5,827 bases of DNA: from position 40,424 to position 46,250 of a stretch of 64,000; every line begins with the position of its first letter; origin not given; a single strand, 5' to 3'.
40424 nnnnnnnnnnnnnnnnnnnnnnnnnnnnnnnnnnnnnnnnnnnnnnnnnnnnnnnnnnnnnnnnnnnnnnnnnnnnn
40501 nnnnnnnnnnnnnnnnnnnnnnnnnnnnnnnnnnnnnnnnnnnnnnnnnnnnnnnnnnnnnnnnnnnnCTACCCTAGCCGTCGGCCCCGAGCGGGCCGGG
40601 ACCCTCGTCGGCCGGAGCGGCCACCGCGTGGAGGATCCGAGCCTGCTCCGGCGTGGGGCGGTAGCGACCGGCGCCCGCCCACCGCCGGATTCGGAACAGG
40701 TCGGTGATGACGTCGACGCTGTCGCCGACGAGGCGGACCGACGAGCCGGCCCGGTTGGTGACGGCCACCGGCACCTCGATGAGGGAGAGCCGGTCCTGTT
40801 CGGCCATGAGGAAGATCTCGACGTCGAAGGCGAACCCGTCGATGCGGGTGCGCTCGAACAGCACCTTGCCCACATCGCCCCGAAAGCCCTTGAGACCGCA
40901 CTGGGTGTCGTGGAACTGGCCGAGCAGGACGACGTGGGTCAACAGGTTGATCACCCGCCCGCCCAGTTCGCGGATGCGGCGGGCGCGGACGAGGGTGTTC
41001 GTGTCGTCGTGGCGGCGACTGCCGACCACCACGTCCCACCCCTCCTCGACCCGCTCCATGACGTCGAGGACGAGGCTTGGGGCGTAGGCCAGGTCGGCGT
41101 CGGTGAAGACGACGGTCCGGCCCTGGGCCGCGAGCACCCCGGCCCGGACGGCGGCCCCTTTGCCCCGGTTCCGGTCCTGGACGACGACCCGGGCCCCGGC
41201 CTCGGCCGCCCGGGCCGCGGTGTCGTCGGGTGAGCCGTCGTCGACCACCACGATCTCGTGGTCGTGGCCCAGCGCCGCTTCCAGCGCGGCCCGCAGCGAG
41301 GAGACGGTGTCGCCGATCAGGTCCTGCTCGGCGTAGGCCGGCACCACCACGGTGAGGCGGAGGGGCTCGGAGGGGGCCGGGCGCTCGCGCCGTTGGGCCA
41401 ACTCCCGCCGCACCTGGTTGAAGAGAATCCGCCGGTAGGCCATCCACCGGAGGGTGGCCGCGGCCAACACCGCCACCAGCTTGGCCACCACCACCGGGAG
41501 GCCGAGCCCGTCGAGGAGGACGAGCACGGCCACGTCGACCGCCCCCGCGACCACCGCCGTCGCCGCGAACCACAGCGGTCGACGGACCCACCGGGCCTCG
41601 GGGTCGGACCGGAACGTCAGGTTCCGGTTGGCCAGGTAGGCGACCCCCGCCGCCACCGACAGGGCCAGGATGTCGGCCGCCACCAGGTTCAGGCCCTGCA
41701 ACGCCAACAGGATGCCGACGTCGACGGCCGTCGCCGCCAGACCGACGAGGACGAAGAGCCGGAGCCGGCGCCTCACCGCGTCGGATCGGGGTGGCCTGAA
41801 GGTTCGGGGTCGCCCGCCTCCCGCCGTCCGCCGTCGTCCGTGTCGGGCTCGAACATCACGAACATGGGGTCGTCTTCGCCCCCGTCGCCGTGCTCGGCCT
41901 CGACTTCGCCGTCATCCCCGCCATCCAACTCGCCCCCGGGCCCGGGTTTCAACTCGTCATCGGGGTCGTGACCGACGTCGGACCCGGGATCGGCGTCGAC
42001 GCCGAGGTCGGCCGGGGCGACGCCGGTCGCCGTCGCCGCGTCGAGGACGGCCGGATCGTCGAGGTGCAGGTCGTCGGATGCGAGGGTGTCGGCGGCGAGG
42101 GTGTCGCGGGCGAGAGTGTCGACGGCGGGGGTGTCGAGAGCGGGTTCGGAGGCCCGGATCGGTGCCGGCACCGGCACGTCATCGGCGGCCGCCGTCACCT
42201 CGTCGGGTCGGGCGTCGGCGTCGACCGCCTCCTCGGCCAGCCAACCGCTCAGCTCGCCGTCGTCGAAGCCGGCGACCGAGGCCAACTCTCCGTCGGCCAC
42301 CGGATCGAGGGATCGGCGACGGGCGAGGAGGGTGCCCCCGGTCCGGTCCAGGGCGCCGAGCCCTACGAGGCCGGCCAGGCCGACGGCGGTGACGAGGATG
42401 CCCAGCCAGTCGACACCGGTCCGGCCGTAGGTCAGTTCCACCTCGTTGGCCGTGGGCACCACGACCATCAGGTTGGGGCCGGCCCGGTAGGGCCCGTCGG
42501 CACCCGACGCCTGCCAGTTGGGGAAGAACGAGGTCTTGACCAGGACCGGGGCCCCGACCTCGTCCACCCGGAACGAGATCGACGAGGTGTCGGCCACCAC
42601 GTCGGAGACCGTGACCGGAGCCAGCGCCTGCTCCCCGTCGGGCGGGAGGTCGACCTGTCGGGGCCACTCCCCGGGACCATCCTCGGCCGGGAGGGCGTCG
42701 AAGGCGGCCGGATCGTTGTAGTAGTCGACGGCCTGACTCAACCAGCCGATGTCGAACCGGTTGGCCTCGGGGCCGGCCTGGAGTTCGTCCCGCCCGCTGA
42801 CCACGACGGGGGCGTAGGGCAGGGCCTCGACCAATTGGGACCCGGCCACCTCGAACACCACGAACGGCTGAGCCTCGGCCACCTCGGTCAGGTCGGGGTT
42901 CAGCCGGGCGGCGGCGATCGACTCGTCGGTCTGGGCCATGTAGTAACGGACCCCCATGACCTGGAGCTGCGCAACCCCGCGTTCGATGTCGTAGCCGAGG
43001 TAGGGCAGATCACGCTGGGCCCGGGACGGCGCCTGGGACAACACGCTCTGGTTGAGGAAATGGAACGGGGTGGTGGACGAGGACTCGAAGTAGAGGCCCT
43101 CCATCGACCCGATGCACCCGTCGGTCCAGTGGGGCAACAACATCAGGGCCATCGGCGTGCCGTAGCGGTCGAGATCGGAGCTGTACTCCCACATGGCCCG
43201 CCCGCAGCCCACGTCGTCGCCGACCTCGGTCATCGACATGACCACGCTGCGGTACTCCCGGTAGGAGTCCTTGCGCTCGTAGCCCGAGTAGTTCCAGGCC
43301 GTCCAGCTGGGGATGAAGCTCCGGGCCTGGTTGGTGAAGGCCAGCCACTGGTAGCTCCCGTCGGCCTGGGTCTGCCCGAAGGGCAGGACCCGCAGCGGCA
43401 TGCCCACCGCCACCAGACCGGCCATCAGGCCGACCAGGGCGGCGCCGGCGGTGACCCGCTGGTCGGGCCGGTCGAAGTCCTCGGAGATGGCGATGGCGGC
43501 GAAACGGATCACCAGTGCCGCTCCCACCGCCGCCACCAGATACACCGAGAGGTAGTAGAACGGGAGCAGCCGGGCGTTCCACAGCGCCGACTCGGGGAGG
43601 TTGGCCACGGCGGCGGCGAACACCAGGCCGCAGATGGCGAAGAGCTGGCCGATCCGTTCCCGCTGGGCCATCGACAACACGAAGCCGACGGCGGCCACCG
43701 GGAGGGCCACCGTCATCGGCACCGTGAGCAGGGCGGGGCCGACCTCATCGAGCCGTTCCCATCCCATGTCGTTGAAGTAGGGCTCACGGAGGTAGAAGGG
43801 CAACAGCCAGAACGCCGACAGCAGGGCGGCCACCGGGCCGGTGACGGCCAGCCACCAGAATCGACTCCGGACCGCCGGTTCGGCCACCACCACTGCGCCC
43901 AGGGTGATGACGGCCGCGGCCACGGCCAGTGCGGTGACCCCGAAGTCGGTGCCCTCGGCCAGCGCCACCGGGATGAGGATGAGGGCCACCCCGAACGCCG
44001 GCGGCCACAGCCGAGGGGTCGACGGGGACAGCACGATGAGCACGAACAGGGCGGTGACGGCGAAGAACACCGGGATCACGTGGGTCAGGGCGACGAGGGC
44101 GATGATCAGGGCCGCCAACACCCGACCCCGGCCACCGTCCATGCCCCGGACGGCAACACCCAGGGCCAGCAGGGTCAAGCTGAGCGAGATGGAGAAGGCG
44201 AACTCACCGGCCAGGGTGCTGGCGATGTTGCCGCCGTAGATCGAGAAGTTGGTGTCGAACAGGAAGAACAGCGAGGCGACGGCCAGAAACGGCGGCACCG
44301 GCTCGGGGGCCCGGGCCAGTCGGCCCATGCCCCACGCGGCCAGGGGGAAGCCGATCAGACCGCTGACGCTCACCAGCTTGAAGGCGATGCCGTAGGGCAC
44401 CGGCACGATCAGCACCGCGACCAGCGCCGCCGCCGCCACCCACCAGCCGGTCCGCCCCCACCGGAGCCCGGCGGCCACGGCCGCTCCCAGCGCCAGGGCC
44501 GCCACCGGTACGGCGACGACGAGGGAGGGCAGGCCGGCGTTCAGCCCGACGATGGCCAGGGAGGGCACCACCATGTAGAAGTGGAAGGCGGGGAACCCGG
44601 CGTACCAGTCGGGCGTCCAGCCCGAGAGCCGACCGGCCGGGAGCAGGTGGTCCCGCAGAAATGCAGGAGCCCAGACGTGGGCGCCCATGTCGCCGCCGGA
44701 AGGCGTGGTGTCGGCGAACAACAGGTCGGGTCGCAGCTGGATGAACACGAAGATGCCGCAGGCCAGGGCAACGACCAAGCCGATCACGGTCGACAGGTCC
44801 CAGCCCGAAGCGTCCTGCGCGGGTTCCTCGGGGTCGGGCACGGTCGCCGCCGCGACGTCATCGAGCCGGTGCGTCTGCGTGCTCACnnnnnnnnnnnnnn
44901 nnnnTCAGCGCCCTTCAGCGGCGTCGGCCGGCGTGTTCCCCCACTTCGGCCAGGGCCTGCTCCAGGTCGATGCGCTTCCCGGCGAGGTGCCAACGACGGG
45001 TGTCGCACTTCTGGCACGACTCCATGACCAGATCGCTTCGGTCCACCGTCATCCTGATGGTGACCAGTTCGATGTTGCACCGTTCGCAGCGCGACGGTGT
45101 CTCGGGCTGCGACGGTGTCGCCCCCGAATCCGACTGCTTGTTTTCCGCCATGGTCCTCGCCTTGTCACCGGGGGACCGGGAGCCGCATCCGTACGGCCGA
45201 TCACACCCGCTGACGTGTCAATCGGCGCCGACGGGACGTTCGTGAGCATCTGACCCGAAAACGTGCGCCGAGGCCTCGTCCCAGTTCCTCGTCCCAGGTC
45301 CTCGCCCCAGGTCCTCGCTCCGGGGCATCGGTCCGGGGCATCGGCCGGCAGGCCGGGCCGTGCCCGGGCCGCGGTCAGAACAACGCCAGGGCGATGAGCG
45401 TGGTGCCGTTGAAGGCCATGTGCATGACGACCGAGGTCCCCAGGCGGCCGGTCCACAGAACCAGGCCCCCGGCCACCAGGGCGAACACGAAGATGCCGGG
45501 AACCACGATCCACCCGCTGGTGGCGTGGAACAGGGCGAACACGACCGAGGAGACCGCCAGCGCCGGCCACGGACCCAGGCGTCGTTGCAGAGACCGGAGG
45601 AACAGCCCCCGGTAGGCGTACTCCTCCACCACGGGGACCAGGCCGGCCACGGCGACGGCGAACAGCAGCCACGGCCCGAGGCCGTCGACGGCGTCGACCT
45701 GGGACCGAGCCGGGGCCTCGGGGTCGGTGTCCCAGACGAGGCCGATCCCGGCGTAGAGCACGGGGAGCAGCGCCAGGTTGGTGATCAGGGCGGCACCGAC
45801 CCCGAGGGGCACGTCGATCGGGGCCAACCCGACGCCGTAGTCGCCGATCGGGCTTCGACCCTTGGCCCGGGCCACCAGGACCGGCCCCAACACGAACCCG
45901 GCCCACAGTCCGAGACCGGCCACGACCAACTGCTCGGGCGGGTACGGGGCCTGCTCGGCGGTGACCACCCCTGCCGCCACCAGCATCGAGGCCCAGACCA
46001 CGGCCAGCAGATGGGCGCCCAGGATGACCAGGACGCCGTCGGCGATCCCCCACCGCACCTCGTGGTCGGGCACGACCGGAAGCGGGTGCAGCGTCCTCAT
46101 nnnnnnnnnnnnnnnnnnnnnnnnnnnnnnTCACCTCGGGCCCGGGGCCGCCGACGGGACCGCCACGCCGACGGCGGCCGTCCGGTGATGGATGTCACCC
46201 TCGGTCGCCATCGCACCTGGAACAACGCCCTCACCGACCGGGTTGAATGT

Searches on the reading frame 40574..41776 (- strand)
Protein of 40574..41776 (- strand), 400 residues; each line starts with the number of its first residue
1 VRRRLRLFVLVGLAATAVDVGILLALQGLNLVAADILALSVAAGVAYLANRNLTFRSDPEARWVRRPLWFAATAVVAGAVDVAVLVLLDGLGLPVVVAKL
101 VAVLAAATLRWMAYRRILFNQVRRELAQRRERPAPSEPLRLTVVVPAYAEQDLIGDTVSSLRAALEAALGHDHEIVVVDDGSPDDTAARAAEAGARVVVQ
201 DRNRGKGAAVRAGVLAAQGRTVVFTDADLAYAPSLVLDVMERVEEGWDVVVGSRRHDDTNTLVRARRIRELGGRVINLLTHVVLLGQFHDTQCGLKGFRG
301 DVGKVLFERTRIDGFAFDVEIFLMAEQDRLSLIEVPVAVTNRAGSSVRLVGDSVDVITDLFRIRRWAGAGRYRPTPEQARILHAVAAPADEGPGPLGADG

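Call 32: search_protein_families(library=pfam, proteins=[window:40574-41776:-], max_evalue=0.001)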
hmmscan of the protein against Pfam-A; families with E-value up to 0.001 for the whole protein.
window:40574-41776:- (400 aa): 3 families
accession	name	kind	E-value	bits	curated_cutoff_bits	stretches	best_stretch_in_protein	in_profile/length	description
PF00535.33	Glycos_transf_2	-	5.7e-29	101.6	23.3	1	142-299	1-160/168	Glycosyl transferase family 2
PF04138.20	GtrA_DPMS_TM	-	4.9e-18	65.9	26.1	1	8-119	2-117/117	GtrA/DPMS, transmembrane domain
PF13641.12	Glyco_tranf_2_3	-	2.6e-08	34.6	27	1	141-271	3-140/230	Glycosyltransferase like family 2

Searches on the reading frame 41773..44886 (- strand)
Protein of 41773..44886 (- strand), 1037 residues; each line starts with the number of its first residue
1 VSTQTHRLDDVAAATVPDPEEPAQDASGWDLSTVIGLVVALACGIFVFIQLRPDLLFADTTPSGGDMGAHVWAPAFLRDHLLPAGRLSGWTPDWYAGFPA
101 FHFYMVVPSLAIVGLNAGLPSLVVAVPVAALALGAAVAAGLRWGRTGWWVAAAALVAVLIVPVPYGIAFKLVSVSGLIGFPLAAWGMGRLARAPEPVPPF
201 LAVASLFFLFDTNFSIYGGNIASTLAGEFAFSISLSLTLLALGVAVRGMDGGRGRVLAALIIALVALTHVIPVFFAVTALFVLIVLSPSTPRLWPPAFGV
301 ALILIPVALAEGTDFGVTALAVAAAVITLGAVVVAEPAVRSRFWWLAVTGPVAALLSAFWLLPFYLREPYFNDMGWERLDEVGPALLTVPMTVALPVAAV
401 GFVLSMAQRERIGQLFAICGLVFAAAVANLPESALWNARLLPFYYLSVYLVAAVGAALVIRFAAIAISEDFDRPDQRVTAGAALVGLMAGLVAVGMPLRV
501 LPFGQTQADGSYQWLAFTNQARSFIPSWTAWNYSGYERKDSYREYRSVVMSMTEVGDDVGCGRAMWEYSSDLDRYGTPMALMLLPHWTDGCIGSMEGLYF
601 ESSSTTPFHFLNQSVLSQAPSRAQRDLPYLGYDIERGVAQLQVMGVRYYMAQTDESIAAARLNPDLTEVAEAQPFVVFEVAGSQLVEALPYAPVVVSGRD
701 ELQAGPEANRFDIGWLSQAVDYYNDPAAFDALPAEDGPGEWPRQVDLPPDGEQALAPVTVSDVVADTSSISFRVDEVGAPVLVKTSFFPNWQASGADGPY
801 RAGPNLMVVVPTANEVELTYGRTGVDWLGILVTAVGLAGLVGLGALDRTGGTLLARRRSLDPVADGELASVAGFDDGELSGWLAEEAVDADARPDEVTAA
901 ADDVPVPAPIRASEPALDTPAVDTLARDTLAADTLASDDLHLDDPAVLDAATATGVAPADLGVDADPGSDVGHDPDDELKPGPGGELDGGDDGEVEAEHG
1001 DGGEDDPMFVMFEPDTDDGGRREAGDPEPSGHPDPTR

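Call 32: search_protein_families(library=pfam, proteins=[window:41773-44886:-], max_evalue=0.001)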
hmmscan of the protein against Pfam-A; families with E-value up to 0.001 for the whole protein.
window:41773-44886:- (1037 aa): 1 family
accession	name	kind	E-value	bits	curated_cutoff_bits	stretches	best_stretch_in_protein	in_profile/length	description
PF10131.15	PTPS_related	-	7.7e-10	38.3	26.4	1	155-664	14-423/621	6-pyruvoyl-tetrahydropterin synthase related domain; membrane protein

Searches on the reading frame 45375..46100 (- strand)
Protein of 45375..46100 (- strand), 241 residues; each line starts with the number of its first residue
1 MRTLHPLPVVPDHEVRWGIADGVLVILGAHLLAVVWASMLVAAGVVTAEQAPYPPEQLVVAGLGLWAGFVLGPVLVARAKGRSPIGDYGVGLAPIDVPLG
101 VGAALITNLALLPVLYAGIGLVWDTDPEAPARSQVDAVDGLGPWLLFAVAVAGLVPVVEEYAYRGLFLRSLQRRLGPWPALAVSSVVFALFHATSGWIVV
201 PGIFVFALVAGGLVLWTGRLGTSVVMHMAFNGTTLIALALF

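Call 32: search_protein_families(library=pfam, proteins=[window:45375-46100:-], max_evalue=0.001)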
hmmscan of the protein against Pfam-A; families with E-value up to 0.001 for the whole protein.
window:45375-46100:- (241 aa): 1 family
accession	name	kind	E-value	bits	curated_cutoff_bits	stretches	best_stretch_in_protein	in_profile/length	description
PF02517.21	Rce1-like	-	2.2e-19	70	22.4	1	144-232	4-92/93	Type II CAAX prenyl endopeptidase Rce1-like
